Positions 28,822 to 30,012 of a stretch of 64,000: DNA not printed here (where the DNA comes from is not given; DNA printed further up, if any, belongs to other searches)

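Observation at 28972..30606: Uncharacterised three-gene module (GBBH/TauD-like dioxygenase plus two coupled small proteins) inserted between the dsrA control region and a convergent tusA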

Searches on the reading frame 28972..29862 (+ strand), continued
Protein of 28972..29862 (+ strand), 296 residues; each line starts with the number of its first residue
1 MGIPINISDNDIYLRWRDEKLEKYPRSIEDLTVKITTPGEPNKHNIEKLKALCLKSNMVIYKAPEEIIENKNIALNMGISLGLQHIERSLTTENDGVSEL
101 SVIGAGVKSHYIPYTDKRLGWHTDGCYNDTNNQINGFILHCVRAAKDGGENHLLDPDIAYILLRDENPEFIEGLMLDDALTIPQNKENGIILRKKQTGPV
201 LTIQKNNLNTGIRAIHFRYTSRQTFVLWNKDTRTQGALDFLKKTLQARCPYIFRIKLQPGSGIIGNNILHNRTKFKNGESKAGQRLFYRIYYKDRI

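Call 42: find_related_loci(query=A5, collection=metagenome_contigs, flank=5000)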
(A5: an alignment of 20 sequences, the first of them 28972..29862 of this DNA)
Query A5 (296 aa) in metagenome_contigs; peptide patterns used: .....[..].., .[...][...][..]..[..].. (x = any residue, [..] = any of these).
600 stretches matched a pattern (row limit reached: there are more); 581 encode a relative of the query (tblastn E <= 1e-3); the best 80 are kept; 80 distinct loci.
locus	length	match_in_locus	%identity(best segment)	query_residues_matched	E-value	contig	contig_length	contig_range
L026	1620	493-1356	41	4-296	2e-87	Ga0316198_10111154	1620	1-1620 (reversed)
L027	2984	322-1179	43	4-296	1e-83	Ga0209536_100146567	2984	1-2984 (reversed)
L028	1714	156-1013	42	4-296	2e-86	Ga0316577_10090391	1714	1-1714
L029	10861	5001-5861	44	4-296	2e-81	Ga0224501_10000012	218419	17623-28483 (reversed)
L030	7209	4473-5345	42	1-296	5e-80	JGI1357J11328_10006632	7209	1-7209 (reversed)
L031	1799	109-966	41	4-296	1e-83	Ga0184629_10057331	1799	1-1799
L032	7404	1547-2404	43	4-296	2e-79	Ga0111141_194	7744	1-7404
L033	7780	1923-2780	41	4-296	1e-79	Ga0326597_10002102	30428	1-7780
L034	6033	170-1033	42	4-296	3e-79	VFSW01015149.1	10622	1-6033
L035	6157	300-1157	41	4-296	5e-79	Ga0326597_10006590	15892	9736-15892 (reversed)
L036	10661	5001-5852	41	5-296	4e-79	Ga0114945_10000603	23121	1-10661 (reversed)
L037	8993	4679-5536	43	4-296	5e-79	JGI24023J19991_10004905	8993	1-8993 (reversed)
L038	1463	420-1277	42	4-296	2e-83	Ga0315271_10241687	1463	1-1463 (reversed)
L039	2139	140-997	41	4-296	1e-80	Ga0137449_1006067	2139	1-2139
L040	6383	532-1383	40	4-296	7e-78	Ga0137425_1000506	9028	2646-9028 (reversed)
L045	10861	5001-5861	43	1-296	3e-76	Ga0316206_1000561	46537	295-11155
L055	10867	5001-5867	40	1-296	1e-75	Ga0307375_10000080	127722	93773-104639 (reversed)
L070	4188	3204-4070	40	1-296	2e-74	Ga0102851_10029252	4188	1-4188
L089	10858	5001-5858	40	4-296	2e-72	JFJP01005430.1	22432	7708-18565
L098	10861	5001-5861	40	4-296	2e-72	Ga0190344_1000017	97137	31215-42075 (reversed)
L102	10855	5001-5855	40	4-296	2e-72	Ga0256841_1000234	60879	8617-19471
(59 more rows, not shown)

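Call 56: search_protein_families(library=pfam, proteins=[L029:6164-6874:+, L029:6890-7585:+, L029:7641-7979:+, L070:1493-2122:+, L070:2574-3167:+, L070:2162-2491:+, L089:5969-7444:+], max_evalue=0.1)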
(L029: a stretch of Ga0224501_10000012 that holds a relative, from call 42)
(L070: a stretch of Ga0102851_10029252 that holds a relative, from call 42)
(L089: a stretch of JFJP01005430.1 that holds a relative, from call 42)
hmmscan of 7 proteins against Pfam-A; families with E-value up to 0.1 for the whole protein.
L029:6164-6874:+ (236 aa): 0 families

L029:6890-7585:+ (231 aa): 1 family
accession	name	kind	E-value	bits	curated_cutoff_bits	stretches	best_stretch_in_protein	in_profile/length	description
PF09559.15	Cas6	-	4.2e-57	193.7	26.7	1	21-219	1-190/191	Cas6 Crispr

L029:7641-7979:+ (112 aa): 3 families
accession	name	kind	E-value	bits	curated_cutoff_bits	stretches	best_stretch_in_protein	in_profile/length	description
PF04358.19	DsrC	-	1.8e-32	112.4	24.9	1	4-105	1-102/107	DsrC like protein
PF23986.1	Pam3_gp59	-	0.00072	20.3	27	1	6-55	15-64/76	Phage Pam3 gp59 related protein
PF01726.22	LexA_DNA_bind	-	0.046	13.9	23.7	1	39-73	3-36/65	LexA DNA binding domain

L070:1493-2122:+ (209 aa): 1 family
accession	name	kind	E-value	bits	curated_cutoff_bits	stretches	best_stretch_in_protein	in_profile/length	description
PF09559.15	Cas6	-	1.8e-49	168.8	26.7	1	18-203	1-190/191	Cas6 Crispr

L070:2574-3167:+ (197 aa): 0 families

L070:2162-2491:+ (109 aa): 2 families
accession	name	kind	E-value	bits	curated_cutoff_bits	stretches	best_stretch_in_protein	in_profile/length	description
PF04358.19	DsrC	-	1.3e-32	112.9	24.9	1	5-104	2-104/107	DsrC like protein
PF01726.22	LexA_DNA_bind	-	0.033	14.4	23.7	1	38-68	3-33/65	LexA DNA binding domain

L089:5969-7444:+ (491 aa): 3 families
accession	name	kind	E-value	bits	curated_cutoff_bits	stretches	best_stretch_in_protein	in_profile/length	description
PF00111.32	Fer2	-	5.7e-15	55.4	21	1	165-240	1-75/77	2Fe-2S iron-sulfur cluster binding domain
PF00970.30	FAD_binding_6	-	0.0026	18.5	21.1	1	267-363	3-97/99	Oxidoreductase FAD-binding domain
PF20799.2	PIMT_C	-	0.069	13.6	22.9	0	452-482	37-67/104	Protein-L-isoaspartyl O-methyltransferase, C-terminal domain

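Call 59: search_protein_families(library=ncbifam, proteins=[L029:6164-6874:+, L029:6890-7585:+, L029:7641-7979:+, L070:2574-3167:+], max_evalue=0.1)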
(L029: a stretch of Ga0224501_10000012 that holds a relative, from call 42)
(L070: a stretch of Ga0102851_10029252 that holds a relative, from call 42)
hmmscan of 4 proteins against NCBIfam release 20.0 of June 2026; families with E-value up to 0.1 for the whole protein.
L029:6164-6874:+ (236 aa): 0 families

L029:6890-7585:+ (231 aa): 1 family
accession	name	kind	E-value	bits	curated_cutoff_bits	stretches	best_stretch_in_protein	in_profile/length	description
TIGR02807.1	cas6_cmx6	equivalog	1.7e-33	116.3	98.85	1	20-216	3-196/197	type I-MYXAN CRISPR-associated protein Cas6/Cmx6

L029:7641-7979:+ (112 aa): 2 families
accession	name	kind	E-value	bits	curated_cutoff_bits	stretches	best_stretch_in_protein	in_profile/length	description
TIGR03342.1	dsrC_tusE_dsvC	subfamily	1.9e-27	95.8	53.5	1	3-105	1-103/108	TusE/DsrC/DsvC family sulfur relay protein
NF008562.0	PRK11508.1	equivalog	4.7e-25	87.9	191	1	5-105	4-104/109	sulfurtransferase TusE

L070:2574-3167:+ (197 aa): 0 families

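Call 65: search_protein_families(library=pfam, proteins=[L045:2059-3006:+, L045:3022-4017:+, L045:4027-4953:+, L045:5916-6410:-, L055:3676-4992:+, L055:2949-3407:+, L102:2214-3872:+, L102:3885-4820:+, L098:2507-3964:-, L098:5973-7199:-], max_evalue=0.001)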
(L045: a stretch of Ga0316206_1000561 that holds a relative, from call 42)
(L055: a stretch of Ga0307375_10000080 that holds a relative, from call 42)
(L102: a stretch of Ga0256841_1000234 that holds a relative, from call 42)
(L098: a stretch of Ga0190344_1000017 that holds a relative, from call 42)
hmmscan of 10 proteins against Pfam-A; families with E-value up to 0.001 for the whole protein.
L045:2059-3006:+ (315 aa): 2 families
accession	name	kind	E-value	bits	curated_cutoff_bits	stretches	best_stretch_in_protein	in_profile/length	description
PF16199.10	Radical_SAM_C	-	1.5e-27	96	31.9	1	223-305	1-83/85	Radical_SAM C-terminal domain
PF04055.27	Radical_SAM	-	2.3e-20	73.9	29.5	1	55-214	9-162/166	Radical SAM superfamily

L045:3022-4017:+ (331 aa): 1 family
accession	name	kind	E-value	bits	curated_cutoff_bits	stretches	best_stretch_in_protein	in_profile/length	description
PF01136.24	Peptidase_U32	-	1.7e-66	224.3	22.4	1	76-331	3-233/233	Peptidase family U32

L045:4027-4953:+ (308 aa): 1 family
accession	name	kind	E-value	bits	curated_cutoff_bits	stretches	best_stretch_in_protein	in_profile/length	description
PF01136.24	Peptidase_U32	-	1.3e-19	70.9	22.4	1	98-258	21-187/233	Peptidase family U32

L045:5916-6410:- (164 aa): 1 family
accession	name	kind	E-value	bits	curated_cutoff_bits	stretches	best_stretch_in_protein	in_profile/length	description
PF02036.22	SCP2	-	7.5e-14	52.3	21.3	1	38-135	1-101/101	SCP-2 sterol transfer family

L055:3676-4992:+ (438 aa): 0 families

L055:2949-3407:+ (152 aa): 1 family
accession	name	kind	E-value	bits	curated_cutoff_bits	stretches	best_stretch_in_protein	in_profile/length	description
PF01814.28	Hemerythrin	-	5.8e-22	79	25.3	1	10-130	2-125/127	Hemerythrin HHE cation binding domain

L102:2214-3872:+ (552 aa): 0 families

L102:3885-4820:+ (311 aa): 1 family
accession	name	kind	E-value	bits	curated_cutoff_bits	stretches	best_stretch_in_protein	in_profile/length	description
PF01261.30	AP_endonuc_2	-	2.3e-64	217.9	31.1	1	48-301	3-244/249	Xylose isomerase-like TIM barrel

L098:2507-3964:- (485 aa): 2 families
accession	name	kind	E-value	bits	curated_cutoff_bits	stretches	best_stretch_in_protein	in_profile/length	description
PF01694.28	Rhomboid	-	3.8e-25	89.2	22.6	1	148-298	3-142/143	Rhomboid domain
PF13174.12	TPR_6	-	0.00018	22.4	26.3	0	450-481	2-33/33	Tetratricopeptide repeat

L098:5973-7199:- (408 aa): 1 family
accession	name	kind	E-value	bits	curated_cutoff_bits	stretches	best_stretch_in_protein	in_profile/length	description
PF03372.29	Exo_endo_phos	-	5.7e-13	49.6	24.5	1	114-330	1-225/225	Endonuclease/Exonuclease/phosphatase family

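Call 66: search_solved_structures(query=A5, max_evalue=1, show_alignments=3)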
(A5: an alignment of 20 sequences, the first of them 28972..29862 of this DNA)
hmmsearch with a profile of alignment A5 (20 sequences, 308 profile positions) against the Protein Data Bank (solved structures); distinct sequences matched with E-value up to 1: 16.
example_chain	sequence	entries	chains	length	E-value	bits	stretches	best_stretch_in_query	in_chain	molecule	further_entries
6npb_A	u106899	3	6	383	5.4e-09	38.8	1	122-282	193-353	TmpA, 2-trimethylaminoethylphosphonate hydroxylase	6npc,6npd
4bg1_A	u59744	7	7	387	1.1e-05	27.9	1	117-286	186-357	GAMMA-BUTYROBETAINE DIOXYGENASE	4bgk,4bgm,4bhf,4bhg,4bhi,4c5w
3ms5_A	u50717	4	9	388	1.1e-05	27.9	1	117-286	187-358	Gamma-butyrobetaine dioxygenase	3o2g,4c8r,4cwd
3n6w_A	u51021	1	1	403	1.2e-05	27.8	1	117-286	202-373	Gamma-butyrobetaine dioxygenase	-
9j0j_A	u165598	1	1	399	3.5e-05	26.2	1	117-287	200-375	Fe/2OG-dependent oxygenase DfmD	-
7n7v_A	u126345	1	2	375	0.026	16.8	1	147-298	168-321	Predicted hydroxylase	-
9n8d_A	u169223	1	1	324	0.22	13.8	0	112-166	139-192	Glutarate 2-hydroxylase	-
1jr7_A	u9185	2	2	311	0.29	13.4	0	112-166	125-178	HYPOTHETICAL 37.4 KDA PROTEIN IN ILEY-GABD INTERGENIC REGION | Glutarate 2-hydroxylase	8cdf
9n8l_A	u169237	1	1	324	0.32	13.2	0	112-166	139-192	Glutarate 2-hydroxylase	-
1y0z_A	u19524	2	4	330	0.32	13.2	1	148-190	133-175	protein product of AT3G21360 | Clavaminate synthase-like protein At3g21360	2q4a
9bwu_A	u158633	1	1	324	0.35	13.1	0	112-166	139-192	Glutarate 2-hydroxylase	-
2r6s_A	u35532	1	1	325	0.36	13.1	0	112-166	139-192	Gab protein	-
6gpe_A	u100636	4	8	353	0.44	12.8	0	112-166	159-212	Protein CsiD | Glutarate 2-hydroxylase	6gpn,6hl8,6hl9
9n53_A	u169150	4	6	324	0.61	12.3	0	112-166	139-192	Glutarate 2-hydroxylase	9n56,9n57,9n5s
8kaa_A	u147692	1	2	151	0.84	11.9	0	70-135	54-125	ester cyclase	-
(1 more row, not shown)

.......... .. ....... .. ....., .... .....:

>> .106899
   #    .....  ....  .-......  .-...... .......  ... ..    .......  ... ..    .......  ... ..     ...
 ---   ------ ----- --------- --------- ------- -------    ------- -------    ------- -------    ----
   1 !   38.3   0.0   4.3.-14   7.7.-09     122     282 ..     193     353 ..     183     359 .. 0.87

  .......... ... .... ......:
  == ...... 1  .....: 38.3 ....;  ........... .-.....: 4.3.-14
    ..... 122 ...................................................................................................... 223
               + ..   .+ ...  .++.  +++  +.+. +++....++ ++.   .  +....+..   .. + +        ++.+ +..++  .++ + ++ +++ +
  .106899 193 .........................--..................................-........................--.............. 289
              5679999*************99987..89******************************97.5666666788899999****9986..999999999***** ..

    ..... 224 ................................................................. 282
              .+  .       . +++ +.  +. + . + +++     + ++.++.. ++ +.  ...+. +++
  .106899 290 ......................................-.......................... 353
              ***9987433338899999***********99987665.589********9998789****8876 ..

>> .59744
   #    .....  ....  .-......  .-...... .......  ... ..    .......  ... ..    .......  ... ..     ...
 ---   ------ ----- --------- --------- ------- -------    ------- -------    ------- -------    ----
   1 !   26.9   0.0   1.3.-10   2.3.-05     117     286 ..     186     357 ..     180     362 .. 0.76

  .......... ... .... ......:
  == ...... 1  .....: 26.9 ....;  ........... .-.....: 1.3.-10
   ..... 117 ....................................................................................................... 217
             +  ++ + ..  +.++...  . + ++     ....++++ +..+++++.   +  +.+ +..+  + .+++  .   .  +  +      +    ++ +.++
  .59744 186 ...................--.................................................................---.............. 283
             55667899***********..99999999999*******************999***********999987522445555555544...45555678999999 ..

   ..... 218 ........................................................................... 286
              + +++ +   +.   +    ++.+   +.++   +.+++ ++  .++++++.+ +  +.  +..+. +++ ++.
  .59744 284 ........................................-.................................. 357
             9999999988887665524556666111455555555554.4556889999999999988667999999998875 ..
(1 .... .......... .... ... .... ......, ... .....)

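Call 67: list_cluster_members(proteins=[P0001, P0121, P0142])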
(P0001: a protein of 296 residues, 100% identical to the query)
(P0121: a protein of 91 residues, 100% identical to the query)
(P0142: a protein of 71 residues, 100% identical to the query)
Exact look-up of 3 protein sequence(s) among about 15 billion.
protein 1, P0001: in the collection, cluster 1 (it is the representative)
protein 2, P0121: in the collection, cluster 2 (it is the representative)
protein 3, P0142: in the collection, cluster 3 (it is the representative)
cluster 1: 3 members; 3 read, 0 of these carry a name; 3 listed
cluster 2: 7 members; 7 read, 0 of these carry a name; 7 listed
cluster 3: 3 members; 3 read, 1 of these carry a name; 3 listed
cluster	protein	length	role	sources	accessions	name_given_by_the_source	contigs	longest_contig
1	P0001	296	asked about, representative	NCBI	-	-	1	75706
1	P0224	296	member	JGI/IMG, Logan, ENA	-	-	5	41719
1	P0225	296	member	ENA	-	-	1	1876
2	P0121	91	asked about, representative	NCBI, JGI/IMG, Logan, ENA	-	-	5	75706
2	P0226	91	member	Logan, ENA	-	-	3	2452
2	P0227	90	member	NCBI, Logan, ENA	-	-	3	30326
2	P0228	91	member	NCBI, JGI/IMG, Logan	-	-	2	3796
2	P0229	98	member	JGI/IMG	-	-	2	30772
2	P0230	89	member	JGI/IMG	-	-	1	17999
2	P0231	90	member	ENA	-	-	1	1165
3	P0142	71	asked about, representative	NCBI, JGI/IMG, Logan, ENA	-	-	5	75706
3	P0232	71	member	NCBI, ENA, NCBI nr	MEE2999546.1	MAG: hypothetical protein VX693_06450 [Pseudomonadota bacterium] | hypothetical protein [Pseudomonadota bacterium]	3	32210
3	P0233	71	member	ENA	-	-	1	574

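Call 96: find_encoding_contigs(protein=P0017, flank=5000, max_places=1)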
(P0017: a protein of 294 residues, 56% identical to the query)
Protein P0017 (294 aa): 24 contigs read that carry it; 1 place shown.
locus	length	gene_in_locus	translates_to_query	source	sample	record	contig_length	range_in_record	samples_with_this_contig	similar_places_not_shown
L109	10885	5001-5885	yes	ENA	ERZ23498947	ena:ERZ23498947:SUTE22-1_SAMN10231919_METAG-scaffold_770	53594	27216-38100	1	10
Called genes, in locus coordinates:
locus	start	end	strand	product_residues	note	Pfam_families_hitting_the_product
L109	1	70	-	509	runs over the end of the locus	PF13187:Fer4_9 (faint), PF13237:Fer4_10 (faint), PF13183:Fer4_8, PF13534:Fer4_17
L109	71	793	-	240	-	PF02665:Nitrate_red_gam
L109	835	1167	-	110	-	PF04358:DsrC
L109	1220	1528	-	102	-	PF04077:DsrH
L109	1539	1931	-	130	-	PF02635:DsrE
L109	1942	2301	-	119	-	PF02635:DsrE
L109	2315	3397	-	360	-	PF03460:NIR_SIR_ferr, PF01077:NIR_SIR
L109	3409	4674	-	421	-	PF03460:NIR_SIR_ferr, PF01077:NIR_SIR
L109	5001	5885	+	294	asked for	PF02668:TauD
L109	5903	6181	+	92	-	-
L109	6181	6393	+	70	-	PF22295:DUF6967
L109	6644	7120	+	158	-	PF00034:Cytochrom_C (weak)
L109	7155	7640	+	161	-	PF13501:SoxY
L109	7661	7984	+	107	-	PF08770:SoxZ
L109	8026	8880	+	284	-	PF21342:SoxA-TsdA_cyt-c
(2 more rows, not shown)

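Call 97: find_encoding_contigs(protein=P0025, flank=5000, max_places=1)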
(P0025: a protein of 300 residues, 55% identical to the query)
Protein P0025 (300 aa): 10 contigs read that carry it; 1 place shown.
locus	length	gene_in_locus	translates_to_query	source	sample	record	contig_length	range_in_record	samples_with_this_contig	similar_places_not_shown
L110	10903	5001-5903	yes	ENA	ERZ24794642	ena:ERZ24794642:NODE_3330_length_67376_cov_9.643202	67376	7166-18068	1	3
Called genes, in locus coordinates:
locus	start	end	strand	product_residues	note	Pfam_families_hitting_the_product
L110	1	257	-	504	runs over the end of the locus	PF13187:Fer4_9 (faint), PF13237:Fer4_10 (faint), PF13183:Fer4_8, PF13534:Fer4_17, PF02754:CCG (faint)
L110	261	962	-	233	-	PF02665:Nitrate_red_gam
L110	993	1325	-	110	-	PF04358:DsrC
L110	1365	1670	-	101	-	PF04077:DsrH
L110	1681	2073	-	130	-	PF02635:DsrE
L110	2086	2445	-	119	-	PF02635:DsrE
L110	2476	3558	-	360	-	PF03460:NIR_SIR_ferr, PF01077:NIR_SIR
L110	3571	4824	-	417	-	PF03460:NIR_SIR_ferr, PF01077:NIR_SIR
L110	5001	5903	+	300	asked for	PF02668:TauD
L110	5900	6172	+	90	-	-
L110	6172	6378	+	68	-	PF22295:DUF6967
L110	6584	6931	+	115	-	-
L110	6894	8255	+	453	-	PF07992:Pyr_redox_2 (faint), PF21706:FCSD_central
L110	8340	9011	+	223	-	PF13899:Thioredoxin_7 (weak), PF13098:Thioredoxin_2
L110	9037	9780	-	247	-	PF02683:DsbD_TM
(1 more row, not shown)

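Call 98: find_encoding_contigs(protein=P0031, flank=5000, max_places=1)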
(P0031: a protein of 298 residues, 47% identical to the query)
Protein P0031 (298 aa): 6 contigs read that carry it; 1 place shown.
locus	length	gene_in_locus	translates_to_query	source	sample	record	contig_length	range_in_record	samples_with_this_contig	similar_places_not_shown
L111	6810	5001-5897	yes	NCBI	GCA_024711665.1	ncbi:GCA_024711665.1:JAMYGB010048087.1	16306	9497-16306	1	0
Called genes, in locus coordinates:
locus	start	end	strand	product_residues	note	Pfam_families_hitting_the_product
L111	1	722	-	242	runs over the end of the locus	PF02665:Nitrate_red_gam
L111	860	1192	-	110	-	PF04358:DsrC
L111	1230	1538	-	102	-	PF04077:DsrH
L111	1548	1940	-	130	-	PF02635:DsrE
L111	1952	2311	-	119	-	PF02635:DsrE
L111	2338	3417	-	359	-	PF03460:NIR_SIR_ferr, PF01077:NIR_SIR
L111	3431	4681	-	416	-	PF03460:NIR_SIR_ferr, PF01077:NIR_SIR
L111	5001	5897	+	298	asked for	PF02668:TauD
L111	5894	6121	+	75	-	-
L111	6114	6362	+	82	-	PF22295:DUF6967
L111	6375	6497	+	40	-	-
